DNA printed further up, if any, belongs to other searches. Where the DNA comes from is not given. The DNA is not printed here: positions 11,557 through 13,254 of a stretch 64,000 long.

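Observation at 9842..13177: Stand-alone mraZ-ftsA-ftsZ-like operon with no other dcw genes: candidate paralogous cytoskeletal/division module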

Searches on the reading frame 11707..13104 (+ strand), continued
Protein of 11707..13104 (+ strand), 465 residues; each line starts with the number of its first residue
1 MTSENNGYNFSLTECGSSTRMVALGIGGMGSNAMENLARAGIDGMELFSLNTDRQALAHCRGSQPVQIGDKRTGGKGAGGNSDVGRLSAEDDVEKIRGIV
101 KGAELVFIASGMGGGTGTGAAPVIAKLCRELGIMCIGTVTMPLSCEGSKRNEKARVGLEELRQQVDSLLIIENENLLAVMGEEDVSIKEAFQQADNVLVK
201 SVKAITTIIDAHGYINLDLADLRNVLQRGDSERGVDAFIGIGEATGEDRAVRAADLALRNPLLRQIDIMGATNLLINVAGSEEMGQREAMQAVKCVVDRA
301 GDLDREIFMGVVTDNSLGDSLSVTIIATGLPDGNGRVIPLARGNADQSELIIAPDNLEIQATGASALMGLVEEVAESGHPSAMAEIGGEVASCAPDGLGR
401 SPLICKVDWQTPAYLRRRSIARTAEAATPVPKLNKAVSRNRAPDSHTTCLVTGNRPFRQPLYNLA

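Call 17: find_encoding_contigs(protein=P0058, flank=10000, max_places=2)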
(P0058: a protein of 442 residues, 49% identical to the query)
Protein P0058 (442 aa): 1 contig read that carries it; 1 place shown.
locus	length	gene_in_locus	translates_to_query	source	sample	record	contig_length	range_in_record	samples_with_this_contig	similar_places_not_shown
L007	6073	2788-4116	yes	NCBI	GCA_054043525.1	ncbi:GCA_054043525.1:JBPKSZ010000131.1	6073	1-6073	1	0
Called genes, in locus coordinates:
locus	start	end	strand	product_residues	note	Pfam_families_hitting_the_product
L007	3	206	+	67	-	?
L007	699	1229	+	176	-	PF02381:MraZ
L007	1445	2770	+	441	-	PF02491:SHS2_FTSA, PF14450:FtsA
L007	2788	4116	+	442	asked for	PF00091:Tubulin, PF12327:FtsZ_C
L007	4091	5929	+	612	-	PF21185:RecD_N, PF00580:UvrD-helicase (weak), PF05127:NAT10_TcmA_helicase (weak), PF13245:AAA_19, PF13604:AAA_30, PF18335:SH3_13 (weak), PF01443:Viral_helicase1 (weak), PF13538:UvrD_C_2, +1 more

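Call 20: list_cluster_members(proteins=[P0009, P0014, P0034, P0040, P0044, P0051, P0054, P0055, P0058, P0059])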
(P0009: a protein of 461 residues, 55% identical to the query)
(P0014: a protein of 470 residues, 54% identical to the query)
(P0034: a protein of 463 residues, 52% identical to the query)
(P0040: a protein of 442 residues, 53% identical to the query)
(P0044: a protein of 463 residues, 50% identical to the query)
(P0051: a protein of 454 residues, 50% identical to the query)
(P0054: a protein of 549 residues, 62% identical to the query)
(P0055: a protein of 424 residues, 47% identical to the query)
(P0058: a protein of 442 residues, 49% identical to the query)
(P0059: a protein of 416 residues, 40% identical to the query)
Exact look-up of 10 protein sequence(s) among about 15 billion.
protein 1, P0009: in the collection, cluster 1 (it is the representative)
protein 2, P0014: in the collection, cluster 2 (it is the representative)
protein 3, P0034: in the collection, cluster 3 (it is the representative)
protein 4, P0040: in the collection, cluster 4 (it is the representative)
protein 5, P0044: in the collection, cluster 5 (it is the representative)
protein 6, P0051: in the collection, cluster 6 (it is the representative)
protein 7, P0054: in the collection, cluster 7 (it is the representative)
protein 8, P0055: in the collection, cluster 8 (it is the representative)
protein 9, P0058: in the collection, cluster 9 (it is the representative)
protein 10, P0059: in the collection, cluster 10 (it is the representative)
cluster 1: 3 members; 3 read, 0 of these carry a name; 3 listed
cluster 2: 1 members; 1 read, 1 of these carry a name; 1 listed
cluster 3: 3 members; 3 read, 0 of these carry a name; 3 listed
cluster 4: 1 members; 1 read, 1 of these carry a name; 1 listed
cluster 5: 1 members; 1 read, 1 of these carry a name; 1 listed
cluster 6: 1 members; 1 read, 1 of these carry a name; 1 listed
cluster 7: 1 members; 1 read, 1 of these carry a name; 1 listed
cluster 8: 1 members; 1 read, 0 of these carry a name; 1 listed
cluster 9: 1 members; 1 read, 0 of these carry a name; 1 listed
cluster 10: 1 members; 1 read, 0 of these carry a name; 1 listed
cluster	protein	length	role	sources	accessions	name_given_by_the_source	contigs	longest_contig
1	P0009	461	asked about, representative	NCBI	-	-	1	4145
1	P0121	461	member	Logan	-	-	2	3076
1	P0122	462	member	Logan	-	-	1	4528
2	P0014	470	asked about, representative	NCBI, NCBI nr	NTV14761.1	MAG: cell division protein FtsZ [Desulfobulbaceae bacterium] | cell division protein FtsZ [Desulfobulbaceae bacterium]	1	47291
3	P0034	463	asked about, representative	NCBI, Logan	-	-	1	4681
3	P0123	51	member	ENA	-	-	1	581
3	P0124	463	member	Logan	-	-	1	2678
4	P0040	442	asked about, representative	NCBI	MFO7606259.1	MAG: cell division protein FtsZ, partial [Desulfurivibrionaceae bacterium]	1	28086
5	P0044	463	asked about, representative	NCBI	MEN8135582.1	MAG: cell division protein FtsZ [Thermodesulfobacteriota bacterium]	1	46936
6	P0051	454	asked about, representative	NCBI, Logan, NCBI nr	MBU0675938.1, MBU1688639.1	MAG: cell division FtsZ family protein [Proteobacteria bacterium] | cell division FtsZ family protein [Pseudomonadota bacterium]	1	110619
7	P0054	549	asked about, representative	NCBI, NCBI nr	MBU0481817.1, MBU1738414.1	MAG: cell division protein FtsZ [Proteobacteria bacterium] | cell division protein FtsZ [Pseudomonadota bacterium]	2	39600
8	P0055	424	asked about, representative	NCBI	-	-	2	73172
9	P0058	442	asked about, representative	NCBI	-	-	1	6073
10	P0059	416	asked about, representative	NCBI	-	-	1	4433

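Call 40: find_encoding_contigs(protein=P0071, flank=10000, max_places=3)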
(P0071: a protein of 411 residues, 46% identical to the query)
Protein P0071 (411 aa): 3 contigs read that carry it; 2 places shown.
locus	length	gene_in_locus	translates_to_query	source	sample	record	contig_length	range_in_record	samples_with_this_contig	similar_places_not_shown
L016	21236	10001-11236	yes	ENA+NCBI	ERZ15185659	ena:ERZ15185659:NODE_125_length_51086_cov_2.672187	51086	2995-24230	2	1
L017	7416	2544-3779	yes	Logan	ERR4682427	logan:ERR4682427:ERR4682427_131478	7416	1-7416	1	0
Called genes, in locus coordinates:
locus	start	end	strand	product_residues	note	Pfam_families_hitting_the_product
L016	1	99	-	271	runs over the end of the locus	PF03372:Exo_endo_phos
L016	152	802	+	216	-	PF00156:Pribosyltran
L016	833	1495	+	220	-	-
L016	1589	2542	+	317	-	PF02951:GSH-S_N, PF02955:GSH-S_ATP, PF08443:RimK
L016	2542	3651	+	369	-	PF05721:PhyH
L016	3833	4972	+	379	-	PF03033:Glyco_transf_28, PF13439:Glyco_transf_4 (weak), PF13579:Glyco_trans_4_4 (weak), PF04101:Glyco_tran_28_C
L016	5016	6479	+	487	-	PF01225:Mur_ligase, PF08245:Mur_ligase_M, PF02875:Mur_ligase_C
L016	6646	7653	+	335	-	PF01820:Dala_Dala_lig_N, PF02222:ATP-grasp, PF02786:CPSase_L_D2 (faint), PF07478:Dala_Dala_lig_C, PF13535:ATP-grasp_4 (faint)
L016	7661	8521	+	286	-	PF08478:POTRA_1, PF03799:FtsQ_DivIB_C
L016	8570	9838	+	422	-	PF14450:FtsA (weak), PF02491:SHS2_FTSA, PF06277:EutA (weak), PF06723:MreB_Mbl, PF11104:PilM_2, PF14450:FtsA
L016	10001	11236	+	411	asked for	PF00091:Tubulin, PF12327:FtsZ_C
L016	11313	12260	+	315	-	PF03331:LpxC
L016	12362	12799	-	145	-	PF05258:DciA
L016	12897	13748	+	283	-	PF01551:Peptidase_M23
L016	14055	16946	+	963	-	PF28598:PDH_E1_N, PF00456:Transketolase_N, PF17831:PDH_E1_M, PF22613:Transketolase_C_1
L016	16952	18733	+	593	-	PF00364:Biotin_lipoyl, PF01597:GCV_H (faint), PF05896:NQRA_N (faint), PF13375:RnfC_N (faint), PF25973:BSH_CzcB, PF00364:Biotin_lipoyl, PF02817:E3_binding, PF00198:2-oxoacid_dh, +4 more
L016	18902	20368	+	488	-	PF00478:IMPDH, PF00571:CBS, PF03060:NMO (weak), PF00977:His_biosynth (faint), PF01070:FMN_dh, PF01180:DHO_dh (faint)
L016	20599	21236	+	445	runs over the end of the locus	PF02878:PGM_PMM_I, PF02879:PGM_PMM_II, PF02880:PGM_PMM_III, PF00408:PGM_PMM_IV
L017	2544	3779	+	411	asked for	PF00091:Tubulin, PF12327:FtsZ_C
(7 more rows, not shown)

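Call 54: list_cluster_members(proteins=[window:11707-13104:+, window:10434-11684:+, window:9941-10408:+, P0182, window:20816-22402:+, window:7472-8557:+, window:6041-7450:+, window:53414-54355:+, window:55151-55717:+, window:50292-51887:+])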
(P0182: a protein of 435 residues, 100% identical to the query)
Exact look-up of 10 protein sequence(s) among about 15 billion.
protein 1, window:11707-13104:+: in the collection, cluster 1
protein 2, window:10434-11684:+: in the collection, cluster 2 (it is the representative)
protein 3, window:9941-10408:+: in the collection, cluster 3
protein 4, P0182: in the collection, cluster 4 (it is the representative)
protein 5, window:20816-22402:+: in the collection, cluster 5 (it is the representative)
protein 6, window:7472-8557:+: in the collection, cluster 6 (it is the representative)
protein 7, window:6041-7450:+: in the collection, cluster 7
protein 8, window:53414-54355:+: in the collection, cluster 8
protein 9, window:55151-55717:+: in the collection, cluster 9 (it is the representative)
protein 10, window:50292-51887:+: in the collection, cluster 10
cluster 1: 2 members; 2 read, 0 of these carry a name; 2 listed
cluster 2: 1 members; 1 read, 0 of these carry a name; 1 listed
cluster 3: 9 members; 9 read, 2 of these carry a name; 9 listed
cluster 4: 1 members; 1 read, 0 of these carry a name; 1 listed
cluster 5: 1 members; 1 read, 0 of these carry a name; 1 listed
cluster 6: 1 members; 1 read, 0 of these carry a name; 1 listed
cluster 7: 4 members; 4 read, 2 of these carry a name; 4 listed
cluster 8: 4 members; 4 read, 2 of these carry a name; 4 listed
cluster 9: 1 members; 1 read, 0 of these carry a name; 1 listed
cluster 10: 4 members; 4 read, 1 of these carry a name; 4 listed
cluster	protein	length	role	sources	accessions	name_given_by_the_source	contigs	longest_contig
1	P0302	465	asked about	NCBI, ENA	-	-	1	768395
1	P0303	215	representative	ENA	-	-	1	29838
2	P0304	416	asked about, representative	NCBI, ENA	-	-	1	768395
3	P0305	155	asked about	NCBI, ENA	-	-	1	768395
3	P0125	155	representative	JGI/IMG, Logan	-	-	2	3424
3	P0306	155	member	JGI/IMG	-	division/cell wall cluster transcriptional repressor MraZ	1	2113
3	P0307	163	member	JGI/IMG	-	division/cell wall cluster transcriptional repressor MraZ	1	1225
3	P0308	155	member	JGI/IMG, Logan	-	-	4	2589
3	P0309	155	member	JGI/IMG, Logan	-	-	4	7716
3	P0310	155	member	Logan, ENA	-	-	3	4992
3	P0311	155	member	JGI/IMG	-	-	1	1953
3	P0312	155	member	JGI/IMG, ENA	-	-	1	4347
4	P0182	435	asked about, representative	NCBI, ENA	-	-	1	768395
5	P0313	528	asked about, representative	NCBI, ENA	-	-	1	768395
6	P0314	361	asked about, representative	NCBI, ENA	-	-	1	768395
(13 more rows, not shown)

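Call 73: search_solved_structures(query=window:11707-13104:+, max_evalue=1e-30)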
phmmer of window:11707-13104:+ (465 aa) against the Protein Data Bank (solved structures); distinct sequences matched with E-value up to 1e-30: 49.
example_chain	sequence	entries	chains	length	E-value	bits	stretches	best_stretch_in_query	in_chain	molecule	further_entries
22hr_A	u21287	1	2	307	7.1e-73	249.3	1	20-330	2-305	Cell division protein FtsZ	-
22hq_A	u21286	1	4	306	7.7e-73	249.2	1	20-330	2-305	Cell division protein FtsZ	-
7ohh_A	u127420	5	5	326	6.9e-71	242.8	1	14-330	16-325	Cell division protein FtsZ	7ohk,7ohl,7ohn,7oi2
4dxd_A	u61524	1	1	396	1.5e-70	241.7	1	21-332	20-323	Cell division protein FtsZ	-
3vo8_A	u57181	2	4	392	2.1e-70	241.2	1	21-332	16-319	Cell division protein FtsZ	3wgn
3wgj_A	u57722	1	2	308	5.8e-70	239.7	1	21-330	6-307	Cell division protein FtsZ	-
5xdv_A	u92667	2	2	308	7.3e-70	239.4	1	21-330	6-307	Cell division protein FtsZ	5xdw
6rvm_A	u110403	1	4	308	1.1e-69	238.8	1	22-330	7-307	Cell division protein FtsZ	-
4m8i_A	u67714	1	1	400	1.3e-69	238.6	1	21-333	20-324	Cell division protein FtsZ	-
3vo9_A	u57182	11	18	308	1.3e-69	238.5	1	21-330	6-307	Cell division protein FtsZ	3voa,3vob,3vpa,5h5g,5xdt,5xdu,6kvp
7ojz_A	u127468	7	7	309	1.4e-69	238.5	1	21-330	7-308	Cell division protein FtsZ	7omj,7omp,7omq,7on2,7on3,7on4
5mn4_A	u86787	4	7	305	1.7e-69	238.2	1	22-330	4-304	Cell division protein FtsZ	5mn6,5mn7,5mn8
6yd1_A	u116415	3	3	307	1.8e-69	238.1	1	21-329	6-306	Cell division protein FtsZ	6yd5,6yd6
6rvn_A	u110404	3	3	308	1.8e-69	238.1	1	21-329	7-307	Cell division protein FtsZ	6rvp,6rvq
5h5h_A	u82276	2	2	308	2.9e-69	237.5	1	21-330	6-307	Cell division protein FtsZ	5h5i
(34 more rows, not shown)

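Call 75: predict_structure(alignment_id=A2)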
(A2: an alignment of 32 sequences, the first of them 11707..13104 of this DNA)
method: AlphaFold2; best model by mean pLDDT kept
length: 465 residues; sequences in the alignment: 32
mean_pLDDT: 70.6   pTM: 0.65
mean pLDDT of the five models: 70.6, 70.6, 69.4, 68.0, 60.5
residues with pLDDT >= 90: 158; 70-90: 131; 50-70: 37; < 50: 139
segments of 3 or more residues with pLDDT < 50: 1-17, 333-406, 428-465
pLDDT, mean of each block of 10 residues (from residue 1): 36 53 94 92 91 93 95 91 96 96 94 93 96 93 85 91 92 70 67 86 87 78 83 85 92 90 66 88 86 88 76 87 87 35 28 30 29 31 31 39 46 50 47 30 33 36 38
secondary structure, 60 per line:
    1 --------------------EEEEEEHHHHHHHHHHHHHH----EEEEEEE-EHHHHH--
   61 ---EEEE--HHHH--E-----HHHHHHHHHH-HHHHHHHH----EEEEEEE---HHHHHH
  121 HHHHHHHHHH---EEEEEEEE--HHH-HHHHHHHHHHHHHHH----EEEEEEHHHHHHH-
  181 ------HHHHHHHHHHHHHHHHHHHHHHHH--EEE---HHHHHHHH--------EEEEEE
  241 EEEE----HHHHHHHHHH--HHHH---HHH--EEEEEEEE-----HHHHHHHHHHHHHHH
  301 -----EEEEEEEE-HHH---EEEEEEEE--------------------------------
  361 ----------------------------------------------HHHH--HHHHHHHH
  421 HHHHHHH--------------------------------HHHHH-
elements in order: E21-26 H27-40 E45-51 H54-58 E64-67 H70-73 H82-91 H93-100 E105-111 H115-130 E134-141 H148-162 E167-172 H173-179 H187-210 E213-215 H219-226 E235-244 H249-258 H261-264 E273-280 H286-300 E306-313 E321-328 H407-410 H413-427 H460-464

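Call 79: fold_search(model_id=the predicted structure, library=pdb)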
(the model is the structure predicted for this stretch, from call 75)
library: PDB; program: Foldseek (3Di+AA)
matches with E <= 10: 1856; with E <= 0.001: 1171
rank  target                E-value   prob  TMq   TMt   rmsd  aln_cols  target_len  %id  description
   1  4m8i                  6.5e-38  1.00  0.61  0.90   2.7       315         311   41  1.43 Angstrom resolution crystal structure of cell division protein FtsZ (ftsZ) from Staphylococcus epidermidis RP62A in (released 2013-09-04)
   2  4dxd                  7.4e-38  1.00  0.61  0.91   2.5       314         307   41  Staphylococcal Aureus FtsZ in complex with 723 (released 2012-05-23)
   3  7ojd                  1.4e-37  1.00  0.61  0.92   2.5       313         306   41  SaFtsZ(D46A) complexed with GDP (released 2022-03-02)
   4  7ohk                  1.9e-37  1.00  0.61  0.91   2.5       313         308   41  SaFtsZ complexed with GDP, BeF3- and Mg2+ (released 2022-03-02)
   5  5xdw                  1.9e-37  1.00  0.61  0.91   2.5       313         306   41  Staphylococcus aureus FtsZ 12-316 G196S (released 2017-08-02)
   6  8h1o_A                2.0e-37  1.00  0.63  0.92   2.2       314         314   41  Cryo-EM structure of KpFtsZ-monobody double helical tube (released 2023-08-02)
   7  5xdv                  2.1e-37  1.00  0.61  0.91   2.5       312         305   41  Staphylococcus aureus FtsZ 12-316 G196S complexed with TXA6101 (released 2017-08-02)
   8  6yd1                  2.7e-37  1.00  0.61  0.91   2.5       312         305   41  SaFtsZ-DFMBA (released 2021-07-28)
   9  5h5h                  3.2e-37  1.00  0.61  0.91   2.5       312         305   41  Staphylococcus aureus FtsZ-GDP R29A mutant in T state (released 2017-05-24)
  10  5h5g_A                5.3e-37  1.00  0.61  0.91   2.5       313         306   41  Staphylococcus aureus FtsZ-GDP in T and R states (released 2017-05-24)
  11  6kvq                  5.3e-37  1.00  0.62  0.91   2.5       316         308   41  S. aureus FtsZ in complex with BOFP (compound 3) (released 2020-01-15)
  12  6rvn                  6.4e-37  1.00  0.61  0.91   2.5       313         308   41  aFtsz-GDP-Wat (released 2020-02-19)
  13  7ojc                  8.2e-37  1.00  0.61  0.90   2.5       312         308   41  SaFtsZ(Q48A) complexed with GDP (released 2022-03-02)
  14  8gzx_A                8.7e-37  1.00  0.62  0.93   2.3       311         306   41  Escherichia coli FtsZ complexed with monobody (P212121) (released 2023-07-19)
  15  1rlu_A                1.1e-36  1.00  0.61  0.91   2.4       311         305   40  Mycobacterium tuberculosis FtsZ in complex with GTP-gamma-S (released 2004-08-31)
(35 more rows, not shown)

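Call 80: search_protein_representatives(protein=window:11707-13104:+)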
Query: 465 residues. Proteins with E-value up to 0.001 (for the whole library): 20737; up to 1e-10: 12714; up to 1e-30: 5030. The best 150 are listed.
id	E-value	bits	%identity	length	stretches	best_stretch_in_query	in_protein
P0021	4.4e-143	493.9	55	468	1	1-465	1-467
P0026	5.1e-141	487.1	66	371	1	1-343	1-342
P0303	6.0e-130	450.6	98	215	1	251-465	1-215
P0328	1.3e-124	433.0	42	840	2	19-343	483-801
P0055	8.9e-109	380.9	49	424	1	17-419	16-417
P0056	9.6e-95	334.6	50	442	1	20-338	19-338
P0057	1.5e-94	334.0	54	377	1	87-423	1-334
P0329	1.8e-86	307.3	36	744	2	19-332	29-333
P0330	6.1e-84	299.0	36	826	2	20-331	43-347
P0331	1.0e-81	291.7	47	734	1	3-336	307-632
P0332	7.8e-80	285.5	45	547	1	4-331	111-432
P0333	5.0e-78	279.6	46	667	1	18-331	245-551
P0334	1.2e-75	271.7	44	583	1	5-330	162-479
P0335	4.0e-75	270.0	44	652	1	19-331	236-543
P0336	4.8e-72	259.8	45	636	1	13-333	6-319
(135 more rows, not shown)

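Call 82: find_encoding_contigs(protein=P0056, flank=10000, max_places=2)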
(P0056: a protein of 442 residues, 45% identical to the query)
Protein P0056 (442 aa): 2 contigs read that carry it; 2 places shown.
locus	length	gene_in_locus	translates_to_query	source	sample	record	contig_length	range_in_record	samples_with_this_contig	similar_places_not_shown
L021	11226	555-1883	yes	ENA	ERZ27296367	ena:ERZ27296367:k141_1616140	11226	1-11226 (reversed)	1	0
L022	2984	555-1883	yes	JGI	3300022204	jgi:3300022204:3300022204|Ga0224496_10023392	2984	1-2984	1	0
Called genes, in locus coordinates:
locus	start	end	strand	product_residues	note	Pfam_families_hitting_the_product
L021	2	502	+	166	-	PF14450:FtsA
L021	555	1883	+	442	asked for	PF00091:Tubulin, PF12327:FtsZ_C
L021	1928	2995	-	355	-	PF11845:Tll0287-like, PF00512:HisKA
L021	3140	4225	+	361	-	PF01207:Dus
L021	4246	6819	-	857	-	PF14827:dCache_3, PF13188:PAS_8 (faint), PF00989:PAS, PF08448:PAS_4 (weak), PF13426:PAS_9, PF00512:HisKA, PF02518:HATPase_c, PF00072:Response_reg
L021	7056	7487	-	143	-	PF03473:MOSC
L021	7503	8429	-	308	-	PF00291:PALP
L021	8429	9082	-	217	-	PF13489:Methyltransf_23, PF07021:MetW, PF13649:Methyltransf_25 (weak), PF13847:Methyltransf_31, PF08241:Methyltransf_11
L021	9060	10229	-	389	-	PF00561:Abhydrolase_1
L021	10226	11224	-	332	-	?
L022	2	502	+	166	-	PF14450:FtsA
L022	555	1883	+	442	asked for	PF00091:Tubulin, PF12327:FtsZ_C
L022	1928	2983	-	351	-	?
